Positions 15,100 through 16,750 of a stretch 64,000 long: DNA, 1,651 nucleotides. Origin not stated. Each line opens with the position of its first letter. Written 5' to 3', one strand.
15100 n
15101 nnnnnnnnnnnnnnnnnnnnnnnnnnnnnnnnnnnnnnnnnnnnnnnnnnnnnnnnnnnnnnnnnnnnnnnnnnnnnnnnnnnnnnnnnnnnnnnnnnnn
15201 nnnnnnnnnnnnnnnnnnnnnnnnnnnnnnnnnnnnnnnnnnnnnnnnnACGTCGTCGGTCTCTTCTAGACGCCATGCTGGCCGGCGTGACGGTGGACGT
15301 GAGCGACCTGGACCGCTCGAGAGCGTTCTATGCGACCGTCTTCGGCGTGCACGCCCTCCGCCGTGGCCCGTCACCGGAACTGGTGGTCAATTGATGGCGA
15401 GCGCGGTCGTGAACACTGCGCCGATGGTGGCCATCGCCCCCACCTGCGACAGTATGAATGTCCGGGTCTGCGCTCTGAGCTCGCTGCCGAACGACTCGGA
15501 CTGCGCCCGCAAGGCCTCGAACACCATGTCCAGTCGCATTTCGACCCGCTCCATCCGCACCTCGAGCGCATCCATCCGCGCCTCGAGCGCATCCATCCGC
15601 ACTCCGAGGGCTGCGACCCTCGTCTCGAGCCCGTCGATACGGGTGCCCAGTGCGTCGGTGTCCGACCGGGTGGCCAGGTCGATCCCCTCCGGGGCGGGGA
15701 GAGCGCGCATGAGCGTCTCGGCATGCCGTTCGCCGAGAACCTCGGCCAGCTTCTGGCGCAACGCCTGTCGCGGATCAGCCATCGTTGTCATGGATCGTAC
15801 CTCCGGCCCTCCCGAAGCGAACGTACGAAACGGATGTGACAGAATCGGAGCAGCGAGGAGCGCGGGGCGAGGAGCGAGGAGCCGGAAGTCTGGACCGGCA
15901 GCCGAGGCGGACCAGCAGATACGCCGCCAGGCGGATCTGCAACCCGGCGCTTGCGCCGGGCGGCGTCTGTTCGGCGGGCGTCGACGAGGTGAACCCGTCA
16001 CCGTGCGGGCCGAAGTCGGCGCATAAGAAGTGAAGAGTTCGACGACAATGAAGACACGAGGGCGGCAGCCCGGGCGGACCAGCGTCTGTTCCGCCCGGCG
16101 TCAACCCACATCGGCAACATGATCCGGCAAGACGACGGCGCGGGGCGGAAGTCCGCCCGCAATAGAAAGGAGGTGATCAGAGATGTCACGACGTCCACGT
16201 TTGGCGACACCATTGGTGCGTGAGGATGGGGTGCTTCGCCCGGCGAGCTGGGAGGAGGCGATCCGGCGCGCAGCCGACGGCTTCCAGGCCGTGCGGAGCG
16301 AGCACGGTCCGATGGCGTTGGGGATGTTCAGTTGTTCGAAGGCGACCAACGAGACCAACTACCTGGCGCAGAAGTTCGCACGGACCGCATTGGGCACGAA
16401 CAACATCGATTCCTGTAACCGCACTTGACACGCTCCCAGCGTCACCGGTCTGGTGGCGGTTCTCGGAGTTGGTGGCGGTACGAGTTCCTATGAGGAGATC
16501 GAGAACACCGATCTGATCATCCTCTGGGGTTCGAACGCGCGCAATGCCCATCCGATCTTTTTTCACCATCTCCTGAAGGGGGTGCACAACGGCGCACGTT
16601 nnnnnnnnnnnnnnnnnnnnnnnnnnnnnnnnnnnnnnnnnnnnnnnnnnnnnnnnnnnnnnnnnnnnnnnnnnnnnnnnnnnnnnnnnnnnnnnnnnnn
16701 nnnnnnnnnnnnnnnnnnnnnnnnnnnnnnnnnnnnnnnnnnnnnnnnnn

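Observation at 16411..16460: In-frame UGA at the conserved selenocysteine position of formate dehydrogenase, with SECIS-like hairpin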

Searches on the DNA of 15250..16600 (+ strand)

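Call 45: build_rna_model(alignment_id=A1, structure=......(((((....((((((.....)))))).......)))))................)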
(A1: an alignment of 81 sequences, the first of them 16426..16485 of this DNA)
Model R1 built from alignment A1 (81 sequences, 60 columns); structure: as given.
model positions 60; base pairs 11; branch points 0; effective number of sequences 3.06; information 0.931 bits per position. Calibrated on 0.2 Mb of random sequence (short: E-values are rough).
structure used (alignment columns):
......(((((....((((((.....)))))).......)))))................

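Call 46: search_with_rna_model(model_id=R1, sources=[window, L081, L082, L083, L084, L085, L086, L087], max_evalue=10, show_alignments=4)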
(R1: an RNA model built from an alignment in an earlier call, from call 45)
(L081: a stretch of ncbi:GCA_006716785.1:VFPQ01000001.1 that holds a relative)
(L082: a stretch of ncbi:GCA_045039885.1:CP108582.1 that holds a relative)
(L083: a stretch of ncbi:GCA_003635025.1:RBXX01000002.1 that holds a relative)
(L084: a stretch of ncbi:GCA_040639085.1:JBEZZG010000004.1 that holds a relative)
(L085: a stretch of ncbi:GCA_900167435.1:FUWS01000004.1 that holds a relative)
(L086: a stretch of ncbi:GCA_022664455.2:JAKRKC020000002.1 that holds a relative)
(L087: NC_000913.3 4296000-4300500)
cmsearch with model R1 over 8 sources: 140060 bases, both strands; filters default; matches with E-value up to 10: 19.
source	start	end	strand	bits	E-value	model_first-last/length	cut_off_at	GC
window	16426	16485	+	76.1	1.3e-15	1-60/60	no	0.65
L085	3262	3321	+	47.3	9.6e-09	1-60/60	no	0.8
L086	3241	3300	+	37.7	1.8e-06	1-60/60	no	0.77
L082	7304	7363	+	35.9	5e-06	1-60/60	no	0.82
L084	3241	3300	+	34.4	1.1e-05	1-60/60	no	0.77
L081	7259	7318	+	32.6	3e-05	1-60/60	no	0.78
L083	7241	7300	+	32.4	3.3e-05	1-60/60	no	0.77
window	51376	51441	+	14.8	0.54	1-60/60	no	0.67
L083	5312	5359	+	13.1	1.4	1-60/60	no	0.65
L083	4764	4802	-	12.1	2.3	1-60/60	no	0.72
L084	1291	1334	-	11.9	2.5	1-60/60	no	0.8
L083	15759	15814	+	11.5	3.3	1-60/60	no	0.79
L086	6965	7005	-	11.4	3.5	7-49/60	no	0.78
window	34514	34549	-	11.1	4.1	1-60/60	no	0.78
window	26506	26553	-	11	4.2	1-60/60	no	0.71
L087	2897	2950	-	10.7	4.9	1-60/60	no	0.59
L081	12067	12108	+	10.2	6.6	1-60/60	no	0.81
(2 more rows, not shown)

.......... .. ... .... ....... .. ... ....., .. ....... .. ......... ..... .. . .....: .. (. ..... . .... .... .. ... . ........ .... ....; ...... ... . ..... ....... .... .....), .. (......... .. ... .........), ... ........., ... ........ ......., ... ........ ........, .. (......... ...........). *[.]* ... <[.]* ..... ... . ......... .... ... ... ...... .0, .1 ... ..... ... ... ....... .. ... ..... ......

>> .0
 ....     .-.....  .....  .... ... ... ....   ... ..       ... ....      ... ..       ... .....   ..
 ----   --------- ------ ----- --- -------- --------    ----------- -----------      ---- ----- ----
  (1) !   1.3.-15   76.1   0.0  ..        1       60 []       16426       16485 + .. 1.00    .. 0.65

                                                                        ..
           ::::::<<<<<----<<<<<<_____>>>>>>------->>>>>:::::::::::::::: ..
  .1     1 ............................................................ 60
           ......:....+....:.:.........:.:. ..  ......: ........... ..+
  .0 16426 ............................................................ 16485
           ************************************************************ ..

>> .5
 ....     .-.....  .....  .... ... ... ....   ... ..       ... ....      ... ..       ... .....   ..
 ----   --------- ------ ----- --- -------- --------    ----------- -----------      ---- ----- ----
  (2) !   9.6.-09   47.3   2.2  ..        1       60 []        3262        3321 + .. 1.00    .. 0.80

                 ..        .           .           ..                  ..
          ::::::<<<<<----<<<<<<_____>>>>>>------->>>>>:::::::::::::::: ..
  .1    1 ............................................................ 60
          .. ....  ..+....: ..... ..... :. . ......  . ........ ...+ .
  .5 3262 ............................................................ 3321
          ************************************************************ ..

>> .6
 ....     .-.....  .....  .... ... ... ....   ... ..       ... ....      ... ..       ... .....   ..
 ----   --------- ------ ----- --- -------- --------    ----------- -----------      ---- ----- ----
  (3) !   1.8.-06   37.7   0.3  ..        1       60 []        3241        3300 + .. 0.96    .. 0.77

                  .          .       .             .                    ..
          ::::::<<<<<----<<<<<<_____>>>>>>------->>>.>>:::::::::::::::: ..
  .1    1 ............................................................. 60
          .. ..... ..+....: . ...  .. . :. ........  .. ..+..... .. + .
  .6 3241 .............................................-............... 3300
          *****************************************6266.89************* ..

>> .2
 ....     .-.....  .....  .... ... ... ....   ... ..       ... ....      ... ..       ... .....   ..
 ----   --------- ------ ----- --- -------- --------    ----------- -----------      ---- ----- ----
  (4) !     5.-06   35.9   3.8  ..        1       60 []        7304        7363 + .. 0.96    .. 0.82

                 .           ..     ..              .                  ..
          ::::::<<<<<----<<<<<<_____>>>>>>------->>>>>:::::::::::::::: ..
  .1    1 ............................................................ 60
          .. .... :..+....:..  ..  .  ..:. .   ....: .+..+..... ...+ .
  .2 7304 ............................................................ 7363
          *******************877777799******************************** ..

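Call 56: search_rna_families(source=window, start=15250, end=16600, threshold=evalue, max_evalue=10, show_alignments=3)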
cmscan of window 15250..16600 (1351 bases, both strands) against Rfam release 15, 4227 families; matches with E-value up to 10: 1.
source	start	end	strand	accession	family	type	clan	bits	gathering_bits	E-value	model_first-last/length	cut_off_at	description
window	15939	16019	+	RF02835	Bcj11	Gene; sRNA;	-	16.7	49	6.3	1-122/122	no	Burkholderia RNA 11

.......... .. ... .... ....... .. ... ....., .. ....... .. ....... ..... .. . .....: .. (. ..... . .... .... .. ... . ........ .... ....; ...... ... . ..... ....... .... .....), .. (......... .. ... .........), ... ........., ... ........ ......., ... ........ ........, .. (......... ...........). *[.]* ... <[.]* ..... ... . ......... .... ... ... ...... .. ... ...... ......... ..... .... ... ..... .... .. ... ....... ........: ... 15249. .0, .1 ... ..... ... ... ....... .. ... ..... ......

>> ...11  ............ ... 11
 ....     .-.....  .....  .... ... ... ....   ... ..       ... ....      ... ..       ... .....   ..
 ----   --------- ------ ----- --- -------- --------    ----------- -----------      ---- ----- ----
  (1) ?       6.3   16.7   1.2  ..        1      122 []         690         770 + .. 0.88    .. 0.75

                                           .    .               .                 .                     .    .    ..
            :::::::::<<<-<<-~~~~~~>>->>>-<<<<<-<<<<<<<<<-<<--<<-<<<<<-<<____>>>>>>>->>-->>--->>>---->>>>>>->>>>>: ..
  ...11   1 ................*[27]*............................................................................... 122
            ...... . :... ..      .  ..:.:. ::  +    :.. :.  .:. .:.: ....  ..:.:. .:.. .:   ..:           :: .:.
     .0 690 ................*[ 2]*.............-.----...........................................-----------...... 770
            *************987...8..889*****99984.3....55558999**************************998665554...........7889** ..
